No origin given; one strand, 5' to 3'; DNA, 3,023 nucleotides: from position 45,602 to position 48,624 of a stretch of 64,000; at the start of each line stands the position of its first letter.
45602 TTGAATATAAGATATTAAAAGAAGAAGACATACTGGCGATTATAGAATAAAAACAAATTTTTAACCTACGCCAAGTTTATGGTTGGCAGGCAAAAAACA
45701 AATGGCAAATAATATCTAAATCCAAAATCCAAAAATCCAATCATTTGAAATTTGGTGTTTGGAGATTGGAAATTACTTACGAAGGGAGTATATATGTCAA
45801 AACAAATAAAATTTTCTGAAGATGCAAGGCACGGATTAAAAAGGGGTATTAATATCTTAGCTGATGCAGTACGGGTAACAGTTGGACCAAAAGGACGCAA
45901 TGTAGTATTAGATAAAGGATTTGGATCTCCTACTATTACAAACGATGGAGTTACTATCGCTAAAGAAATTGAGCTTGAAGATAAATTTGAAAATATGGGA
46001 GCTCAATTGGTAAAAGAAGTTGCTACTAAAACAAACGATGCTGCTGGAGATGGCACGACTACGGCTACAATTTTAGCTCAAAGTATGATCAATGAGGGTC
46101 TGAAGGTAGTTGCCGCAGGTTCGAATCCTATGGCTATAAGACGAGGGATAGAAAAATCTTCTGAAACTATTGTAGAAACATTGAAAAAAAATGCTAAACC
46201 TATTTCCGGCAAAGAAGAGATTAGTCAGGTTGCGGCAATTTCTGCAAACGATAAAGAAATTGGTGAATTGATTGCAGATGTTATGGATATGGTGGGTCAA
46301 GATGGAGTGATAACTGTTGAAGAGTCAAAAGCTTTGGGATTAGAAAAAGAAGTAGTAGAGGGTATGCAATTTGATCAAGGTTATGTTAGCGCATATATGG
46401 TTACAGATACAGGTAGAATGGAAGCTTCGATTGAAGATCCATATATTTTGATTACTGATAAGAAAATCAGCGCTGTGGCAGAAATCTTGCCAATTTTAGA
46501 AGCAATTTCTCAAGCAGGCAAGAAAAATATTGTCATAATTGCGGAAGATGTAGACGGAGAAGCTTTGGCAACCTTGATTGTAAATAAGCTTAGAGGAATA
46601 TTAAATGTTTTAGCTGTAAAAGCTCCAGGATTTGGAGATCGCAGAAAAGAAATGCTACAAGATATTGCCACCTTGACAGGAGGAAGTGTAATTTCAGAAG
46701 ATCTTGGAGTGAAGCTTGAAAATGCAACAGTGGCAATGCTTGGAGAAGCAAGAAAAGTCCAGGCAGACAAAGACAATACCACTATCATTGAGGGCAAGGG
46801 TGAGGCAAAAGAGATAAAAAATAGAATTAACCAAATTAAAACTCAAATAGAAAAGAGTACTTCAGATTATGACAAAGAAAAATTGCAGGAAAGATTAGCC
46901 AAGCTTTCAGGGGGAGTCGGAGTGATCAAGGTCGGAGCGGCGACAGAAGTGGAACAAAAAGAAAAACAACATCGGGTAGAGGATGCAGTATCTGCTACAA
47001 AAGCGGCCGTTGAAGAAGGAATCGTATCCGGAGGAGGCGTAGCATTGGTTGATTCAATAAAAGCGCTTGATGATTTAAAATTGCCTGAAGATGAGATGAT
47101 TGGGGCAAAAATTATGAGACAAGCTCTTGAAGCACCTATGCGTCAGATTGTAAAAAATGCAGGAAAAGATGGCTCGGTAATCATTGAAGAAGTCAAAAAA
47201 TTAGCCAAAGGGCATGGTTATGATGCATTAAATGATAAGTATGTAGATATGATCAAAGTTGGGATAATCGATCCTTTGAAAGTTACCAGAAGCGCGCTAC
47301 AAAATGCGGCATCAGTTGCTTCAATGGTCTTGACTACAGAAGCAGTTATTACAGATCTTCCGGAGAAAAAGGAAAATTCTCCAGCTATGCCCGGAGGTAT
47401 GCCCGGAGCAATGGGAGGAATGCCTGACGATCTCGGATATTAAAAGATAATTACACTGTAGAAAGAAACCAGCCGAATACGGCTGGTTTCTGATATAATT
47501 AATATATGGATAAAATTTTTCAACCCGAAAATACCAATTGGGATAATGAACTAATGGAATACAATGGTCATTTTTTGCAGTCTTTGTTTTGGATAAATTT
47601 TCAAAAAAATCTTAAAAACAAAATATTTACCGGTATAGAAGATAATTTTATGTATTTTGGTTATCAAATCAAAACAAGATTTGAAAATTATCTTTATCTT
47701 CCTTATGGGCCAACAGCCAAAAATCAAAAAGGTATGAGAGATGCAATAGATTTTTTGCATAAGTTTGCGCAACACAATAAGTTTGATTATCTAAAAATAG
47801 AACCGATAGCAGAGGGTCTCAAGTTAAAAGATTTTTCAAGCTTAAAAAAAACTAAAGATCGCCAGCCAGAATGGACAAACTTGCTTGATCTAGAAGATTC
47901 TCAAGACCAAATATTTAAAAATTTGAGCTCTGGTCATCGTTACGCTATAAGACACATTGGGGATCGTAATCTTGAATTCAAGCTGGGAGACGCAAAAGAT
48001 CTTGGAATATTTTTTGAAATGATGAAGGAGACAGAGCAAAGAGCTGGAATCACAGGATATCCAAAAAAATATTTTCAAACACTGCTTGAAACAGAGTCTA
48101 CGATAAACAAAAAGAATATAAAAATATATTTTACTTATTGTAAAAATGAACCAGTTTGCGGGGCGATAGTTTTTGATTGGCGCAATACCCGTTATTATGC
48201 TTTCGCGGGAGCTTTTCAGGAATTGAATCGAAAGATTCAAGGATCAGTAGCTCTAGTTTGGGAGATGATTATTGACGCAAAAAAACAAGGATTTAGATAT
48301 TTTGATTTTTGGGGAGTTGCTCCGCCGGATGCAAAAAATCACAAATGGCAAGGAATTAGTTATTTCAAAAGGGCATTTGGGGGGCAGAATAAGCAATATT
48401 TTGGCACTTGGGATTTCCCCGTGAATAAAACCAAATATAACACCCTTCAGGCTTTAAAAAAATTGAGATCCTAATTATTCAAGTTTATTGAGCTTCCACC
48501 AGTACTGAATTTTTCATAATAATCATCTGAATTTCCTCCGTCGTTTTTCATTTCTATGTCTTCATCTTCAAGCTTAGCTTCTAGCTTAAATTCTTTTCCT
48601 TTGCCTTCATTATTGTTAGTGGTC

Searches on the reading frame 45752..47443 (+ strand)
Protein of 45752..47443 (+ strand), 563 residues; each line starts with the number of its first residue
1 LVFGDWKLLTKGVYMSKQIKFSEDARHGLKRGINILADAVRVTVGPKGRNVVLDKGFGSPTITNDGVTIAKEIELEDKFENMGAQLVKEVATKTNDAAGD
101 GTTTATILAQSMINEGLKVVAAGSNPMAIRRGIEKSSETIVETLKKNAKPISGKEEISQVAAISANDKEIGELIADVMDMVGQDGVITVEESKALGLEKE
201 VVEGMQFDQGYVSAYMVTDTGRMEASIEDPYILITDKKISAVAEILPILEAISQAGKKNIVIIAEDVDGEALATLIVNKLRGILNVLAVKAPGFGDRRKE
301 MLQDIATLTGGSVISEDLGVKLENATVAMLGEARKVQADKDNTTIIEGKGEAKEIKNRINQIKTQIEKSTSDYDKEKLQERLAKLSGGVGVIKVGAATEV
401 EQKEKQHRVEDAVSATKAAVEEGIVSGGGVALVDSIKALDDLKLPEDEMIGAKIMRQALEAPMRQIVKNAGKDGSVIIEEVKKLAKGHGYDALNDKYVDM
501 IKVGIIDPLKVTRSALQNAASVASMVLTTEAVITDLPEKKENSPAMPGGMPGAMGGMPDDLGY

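Call 69: search_protein_families(library=ncbifam, proteins=[window:45752-47443:+], max_evalue=1e-10)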
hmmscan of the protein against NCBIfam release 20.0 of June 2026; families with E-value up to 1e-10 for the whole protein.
window:45752-47443:+ (563 aa): 19 families
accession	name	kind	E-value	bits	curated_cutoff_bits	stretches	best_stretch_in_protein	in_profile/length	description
NF000592.1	PRK00013.1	subfamily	3.4e-250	831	397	1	16-537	1-524/524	chaperonin GroEL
TIGR02348.1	GroEL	equivalog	9e-248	823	582.1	1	16-539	1-526/526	chaperonin GroEL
NF009488.0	PRK12850.1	subfamily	7.1e-247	820.2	475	1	15-549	2-537/544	chaperonin GroEL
NF009487.0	PRK12849.1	subfamily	1.1e-242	806.1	352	1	15-551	1-538/543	chaperonin GroEL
NF009489.0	PRK12851.1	subfamily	1.7e-242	805.6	464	1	15-548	2-536/541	chaperonin GroEL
NF010704.0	PRK14104.1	subfamily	9.7e-220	730.5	1041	1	16-557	3-544/546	chaperonin GroEL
NF038369.1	GroEL3_Chlamy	exception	2.1e-81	274.1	600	1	15-533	1-506/506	variant chaperonin GroEL3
NF038370.1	GroEL2_Chlamy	exception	2.4e-55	188.1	600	1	31-533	17-519/533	variant chaperonin GroEL2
NF041083.2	thermosome_beta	equivalog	2.1e-29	102.9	400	1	32-193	25-183/520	thermosome subunit beta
NF041082.2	thermosome_alpha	equivalog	1.7e-28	99.8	450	1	33-193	26-183/519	thermosome subunit alpha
TIGR02339.1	thermosome_arch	subfamily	1e-27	97.1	671.1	1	27-190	19-180/521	thermosome subunit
TIGR02345.1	chap_CCT_eta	equivalog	5.7e-23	81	669.2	1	34-190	28-183/523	T-complex protein 1 subunit eta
TIGR02342.1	chap_CCT_delta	equivalog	1.4e-18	66.8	695.35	1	34-193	19-175/517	T-complex protein 1 subunit delta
TIGR02341.1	chap_CCT_beta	equivalog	2.7e-17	62.6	522.15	1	23-149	13-137/519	T-complex protein 1 subunit beta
TIGR02347.1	chap_CCT_zeta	equivalog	1.3e-16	60.3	587.15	1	36-209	28-198/531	T-complex protein 1 subunit zeta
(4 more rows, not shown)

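Call 71: find_homologous_proteins(query=window:45752-47443:+, max_evalue=1e-50)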
Query window:45752-47443:+ (563 aa): 8000 proteins with E <= 1e-50 among 8000 candidates; the best 120 are listed.
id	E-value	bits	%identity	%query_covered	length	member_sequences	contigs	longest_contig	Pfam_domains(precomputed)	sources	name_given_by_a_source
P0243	0.0e+0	1135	100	98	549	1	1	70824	PF00118.30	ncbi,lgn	-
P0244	4.5e-276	935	83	94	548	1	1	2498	PF00118.30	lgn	-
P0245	1.8e-271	919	81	96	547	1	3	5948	PF00118.30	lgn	-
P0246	5.9e-270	914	82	94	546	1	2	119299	PF00118.30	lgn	-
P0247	9.6e-257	871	-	-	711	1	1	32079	PF00118.30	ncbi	-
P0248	1.8e-254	863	77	93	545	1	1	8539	PF00118.30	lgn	-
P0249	3.1e-252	856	75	97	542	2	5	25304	PF00118.30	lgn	-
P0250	3.5e-252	856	75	95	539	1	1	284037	PF00118.30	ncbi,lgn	-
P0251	1.1e-251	854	75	94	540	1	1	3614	PF00118.30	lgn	-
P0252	1.5e-251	854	74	93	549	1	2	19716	PF00118.30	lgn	-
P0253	7.1e-251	851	76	96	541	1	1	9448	PF00118.30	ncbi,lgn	-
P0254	4.0e-250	849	76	95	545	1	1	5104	PF00118.30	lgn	-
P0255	7.4e-250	848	76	94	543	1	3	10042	PF00118.30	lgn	-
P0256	1.3e-249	847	74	95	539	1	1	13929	PF00118.30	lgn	-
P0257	1.3e-249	847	74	95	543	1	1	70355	PF00118.30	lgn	-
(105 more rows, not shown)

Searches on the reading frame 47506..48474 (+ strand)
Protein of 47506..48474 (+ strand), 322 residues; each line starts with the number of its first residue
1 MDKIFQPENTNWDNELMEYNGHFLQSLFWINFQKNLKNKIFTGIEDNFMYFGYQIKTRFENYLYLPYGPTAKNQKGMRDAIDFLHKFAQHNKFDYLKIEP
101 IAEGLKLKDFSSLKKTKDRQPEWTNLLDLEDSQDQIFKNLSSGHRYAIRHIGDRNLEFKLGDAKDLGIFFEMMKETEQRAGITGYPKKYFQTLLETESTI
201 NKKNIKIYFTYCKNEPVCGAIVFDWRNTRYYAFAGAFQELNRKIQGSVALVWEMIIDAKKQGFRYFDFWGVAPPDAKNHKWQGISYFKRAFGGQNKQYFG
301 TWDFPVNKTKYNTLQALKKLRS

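Call 70: search_protein_families(library=pfam, proteins=[window:47506-48474:+], max_evalue=0.0001)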
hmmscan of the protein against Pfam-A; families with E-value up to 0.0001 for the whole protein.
window:47506-48474:+ (322 aa): 2 families
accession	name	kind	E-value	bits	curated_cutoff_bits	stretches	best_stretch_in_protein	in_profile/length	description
PF02388.22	FemAB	-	1.1e-29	103.9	24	2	213-319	304-406/406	FemAB family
PF13480.13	Acetyltransf_6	-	9.5e-13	49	22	1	145-270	8-136/143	Acetyltransferase (GNAT) domain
